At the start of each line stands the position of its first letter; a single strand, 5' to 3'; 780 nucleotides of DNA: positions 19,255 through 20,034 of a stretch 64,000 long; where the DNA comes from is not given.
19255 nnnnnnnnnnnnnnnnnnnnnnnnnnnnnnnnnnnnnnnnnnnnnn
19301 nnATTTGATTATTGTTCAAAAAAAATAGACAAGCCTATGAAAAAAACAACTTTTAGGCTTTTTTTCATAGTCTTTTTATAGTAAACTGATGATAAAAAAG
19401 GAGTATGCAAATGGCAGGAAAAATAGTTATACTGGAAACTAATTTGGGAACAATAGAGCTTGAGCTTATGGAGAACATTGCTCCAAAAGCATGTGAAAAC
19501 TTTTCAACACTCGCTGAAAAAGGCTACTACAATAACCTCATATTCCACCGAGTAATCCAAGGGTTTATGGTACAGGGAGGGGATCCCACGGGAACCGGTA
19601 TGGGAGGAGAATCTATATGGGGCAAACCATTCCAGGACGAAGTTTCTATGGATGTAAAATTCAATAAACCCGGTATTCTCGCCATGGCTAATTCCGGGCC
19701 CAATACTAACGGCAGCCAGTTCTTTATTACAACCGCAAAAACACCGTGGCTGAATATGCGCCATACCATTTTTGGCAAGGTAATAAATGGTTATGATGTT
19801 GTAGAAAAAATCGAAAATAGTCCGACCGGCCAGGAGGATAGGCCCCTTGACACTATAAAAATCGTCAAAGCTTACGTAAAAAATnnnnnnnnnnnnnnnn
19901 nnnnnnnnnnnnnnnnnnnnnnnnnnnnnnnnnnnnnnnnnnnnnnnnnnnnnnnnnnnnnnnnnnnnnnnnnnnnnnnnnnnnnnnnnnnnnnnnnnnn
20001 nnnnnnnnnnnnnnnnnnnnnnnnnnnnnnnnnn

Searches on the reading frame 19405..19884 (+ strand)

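Call 83: search_protein_families(library=pfam, proteins=[window:19405-19884:+], max_evalue=0.001)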
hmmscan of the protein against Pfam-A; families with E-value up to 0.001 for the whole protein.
window:19405-19884:+ (160 aa): 1 family
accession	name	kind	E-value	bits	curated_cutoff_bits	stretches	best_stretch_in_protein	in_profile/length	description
PF00160.26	Pro_isomerase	-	9.6e-56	188.8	21.7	1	8-157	2-158/159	Cyclophilin type peptidyl-prolyl cis-trans isomerase/CLD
